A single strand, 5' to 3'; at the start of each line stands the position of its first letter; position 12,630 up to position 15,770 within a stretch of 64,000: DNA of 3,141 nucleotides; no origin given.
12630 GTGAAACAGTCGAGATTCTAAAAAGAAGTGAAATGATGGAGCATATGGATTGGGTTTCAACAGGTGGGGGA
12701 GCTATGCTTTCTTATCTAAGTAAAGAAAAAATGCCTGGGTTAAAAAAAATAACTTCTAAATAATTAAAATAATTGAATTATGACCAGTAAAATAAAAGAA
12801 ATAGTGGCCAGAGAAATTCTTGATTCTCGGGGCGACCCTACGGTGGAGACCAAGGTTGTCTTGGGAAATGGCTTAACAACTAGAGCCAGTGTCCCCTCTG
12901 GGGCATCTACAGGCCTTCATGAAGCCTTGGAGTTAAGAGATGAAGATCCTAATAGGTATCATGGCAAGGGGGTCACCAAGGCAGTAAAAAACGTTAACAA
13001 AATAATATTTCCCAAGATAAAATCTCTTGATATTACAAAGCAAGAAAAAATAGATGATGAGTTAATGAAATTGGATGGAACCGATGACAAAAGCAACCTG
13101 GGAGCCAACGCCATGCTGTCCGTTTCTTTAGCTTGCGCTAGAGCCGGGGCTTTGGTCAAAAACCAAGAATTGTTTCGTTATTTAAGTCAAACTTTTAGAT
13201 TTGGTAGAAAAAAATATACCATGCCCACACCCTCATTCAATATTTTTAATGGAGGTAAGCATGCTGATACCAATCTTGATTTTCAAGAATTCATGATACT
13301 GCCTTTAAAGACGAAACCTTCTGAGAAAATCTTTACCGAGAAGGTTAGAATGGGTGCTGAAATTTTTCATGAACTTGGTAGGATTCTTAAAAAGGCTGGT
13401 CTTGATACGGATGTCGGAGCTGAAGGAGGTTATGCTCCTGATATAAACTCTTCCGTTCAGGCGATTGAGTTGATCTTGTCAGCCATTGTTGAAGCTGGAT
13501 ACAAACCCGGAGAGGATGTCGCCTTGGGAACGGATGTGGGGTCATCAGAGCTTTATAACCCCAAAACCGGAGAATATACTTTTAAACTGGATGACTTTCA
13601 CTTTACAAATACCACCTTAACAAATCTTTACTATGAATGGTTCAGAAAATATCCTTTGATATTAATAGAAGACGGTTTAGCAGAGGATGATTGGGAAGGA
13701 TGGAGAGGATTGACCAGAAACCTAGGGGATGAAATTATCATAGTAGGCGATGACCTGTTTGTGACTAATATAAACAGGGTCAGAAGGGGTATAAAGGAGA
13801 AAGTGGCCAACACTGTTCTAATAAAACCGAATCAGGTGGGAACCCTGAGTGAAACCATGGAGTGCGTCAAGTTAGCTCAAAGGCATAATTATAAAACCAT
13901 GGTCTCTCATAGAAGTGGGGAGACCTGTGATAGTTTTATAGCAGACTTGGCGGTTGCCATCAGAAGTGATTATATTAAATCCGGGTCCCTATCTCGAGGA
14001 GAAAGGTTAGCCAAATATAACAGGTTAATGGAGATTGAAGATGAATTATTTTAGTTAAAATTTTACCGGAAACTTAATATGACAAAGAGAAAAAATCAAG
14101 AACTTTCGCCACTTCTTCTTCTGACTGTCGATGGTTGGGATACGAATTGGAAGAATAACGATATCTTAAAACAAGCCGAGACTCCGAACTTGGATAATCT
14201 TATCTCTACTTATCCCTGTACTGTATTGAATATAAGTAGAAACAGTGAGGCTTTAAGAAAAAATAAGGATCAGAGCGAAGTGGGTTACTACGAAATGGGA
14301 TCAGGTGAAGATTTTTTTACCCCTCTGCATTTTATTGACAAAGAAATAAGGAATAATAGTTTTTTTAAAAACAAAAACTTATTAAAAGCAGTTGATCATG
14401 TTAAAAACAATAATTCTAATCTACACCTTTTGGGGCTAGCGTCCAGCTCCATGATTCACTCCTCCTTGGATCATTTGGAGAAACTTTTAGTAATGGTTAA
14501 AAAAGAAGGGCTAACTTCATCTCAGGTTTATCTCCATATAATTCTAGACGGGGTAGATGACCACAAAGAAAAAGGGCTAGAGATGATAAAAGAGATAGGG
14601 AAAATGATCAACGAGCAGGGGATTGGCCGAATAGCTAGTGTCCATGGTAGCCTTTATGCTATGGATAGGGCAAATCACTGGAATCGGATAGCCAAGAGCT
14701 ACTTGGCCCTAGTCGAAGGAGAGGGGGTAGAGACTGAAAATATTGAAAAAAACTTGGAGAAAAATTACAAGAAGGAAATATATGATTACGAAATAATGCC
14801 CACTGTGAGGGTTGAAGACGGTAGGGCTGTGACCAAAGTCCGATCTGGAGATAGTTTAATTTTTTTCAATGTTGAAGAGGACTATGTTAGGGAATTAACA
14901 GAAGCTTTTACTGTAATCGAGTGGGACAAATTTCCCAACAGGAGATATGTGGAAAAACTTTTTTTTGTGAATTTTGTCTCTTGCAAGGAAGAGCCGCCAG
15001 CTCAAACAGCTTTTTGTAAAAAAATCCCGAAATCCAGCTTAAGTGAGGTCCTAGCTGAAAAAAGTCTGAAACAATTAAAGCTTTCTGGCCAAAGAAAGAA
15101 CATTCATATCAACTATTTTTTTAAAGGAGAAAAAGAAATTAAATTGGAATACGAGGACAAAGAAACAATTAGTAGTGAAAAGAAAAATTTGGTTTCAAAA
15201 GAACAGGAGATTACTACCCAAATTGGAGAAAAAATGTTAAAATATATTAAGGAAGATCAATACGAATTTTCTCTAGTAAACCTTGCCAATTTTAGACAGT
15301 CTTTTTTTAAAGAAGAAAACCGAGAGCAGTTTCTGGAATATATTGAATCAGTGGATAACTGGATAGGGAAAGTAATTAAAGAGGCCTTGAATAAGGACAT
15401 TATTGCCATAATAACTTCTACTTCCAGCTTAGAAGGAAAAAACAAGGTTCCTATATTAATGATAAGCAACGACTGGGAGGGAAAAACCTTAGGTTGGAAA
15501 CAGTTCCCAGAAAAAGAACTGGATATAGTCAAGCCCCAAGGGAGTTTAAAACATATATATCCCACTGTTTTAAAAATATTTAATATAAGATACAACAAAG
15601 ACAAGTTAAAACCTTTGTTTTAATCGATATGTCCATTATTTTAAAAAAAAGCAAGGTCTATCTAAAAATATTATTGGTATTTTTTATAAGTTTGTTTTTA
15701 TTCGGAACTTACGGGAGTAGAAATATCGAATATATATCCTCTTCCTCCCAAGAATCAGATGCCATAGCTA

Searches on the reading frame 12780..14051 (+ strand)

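Call 73: search_protein_families(library=ncbifam, proteins=[window:12780-14051:+], max_evalue=1e-10)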
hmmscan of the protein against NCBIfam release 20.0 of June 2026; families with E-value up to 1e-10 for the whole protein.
window:12780-14051:+ (424 aa): 2 families
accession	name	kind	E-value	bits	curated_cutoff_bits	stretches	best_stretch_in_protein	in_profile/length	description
TIGR01060.2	eno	equivalog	4.7e-173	575.7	300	1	5-423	1-410/425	phosphopyruvate hydratase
NF006223.0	PRK08350.1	equivalog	2.8e-20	72.9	624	1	54-140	39-124/341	hypothetical protein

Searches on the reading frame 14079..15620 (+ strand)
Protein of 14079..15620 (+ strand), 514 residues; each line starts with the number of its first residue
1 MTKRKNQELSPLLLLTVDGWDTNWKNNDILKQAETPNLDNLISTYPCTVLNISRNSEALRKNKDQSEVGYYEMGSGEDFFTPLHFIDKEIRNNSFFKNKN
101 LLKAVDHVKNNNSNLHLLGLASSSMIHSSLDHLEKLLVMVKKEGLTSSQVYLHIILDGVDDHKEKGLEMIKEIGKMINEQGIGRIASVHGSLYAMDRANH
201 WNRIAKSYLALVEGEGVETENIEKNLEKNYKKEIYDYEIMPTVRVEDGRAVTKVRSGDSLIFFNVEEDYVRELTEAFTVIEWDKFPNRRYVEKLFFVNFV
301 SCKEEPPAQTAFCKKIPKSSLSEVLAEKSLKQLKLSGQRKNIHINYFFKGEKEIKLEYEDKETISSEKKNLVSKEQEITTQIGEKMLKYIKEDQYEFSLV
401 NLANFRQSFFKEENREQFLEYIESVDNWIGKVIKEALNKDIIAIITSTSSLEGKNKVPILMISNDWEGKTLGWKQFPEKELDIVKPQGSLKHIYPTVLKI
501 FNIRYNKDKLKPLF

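Call 73: search_protein_families(library=ncbifam, proteins=[window:14079-15620:+], max_evalue=1e-10)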
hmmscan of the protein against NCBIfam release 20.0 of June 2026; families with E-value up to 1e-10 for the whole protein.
window:14079-15620:+ (514 aa): 2 families
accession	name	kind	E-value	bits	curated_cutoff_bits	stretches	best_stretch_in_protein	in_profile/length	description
TIGR01307.1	pgm_bpd_ind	equivalog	1.6e-83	281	330.65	1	11-504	2-493/504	2,3-bisphosphoglycerate-independent phosphoglycerate mutase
NF003897.0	PRK05434.1-5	equivalog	1.2e-62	212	862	1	10-440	6-436/514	2,3-bisphosphoglycerate-independent phosphoglycerate mutase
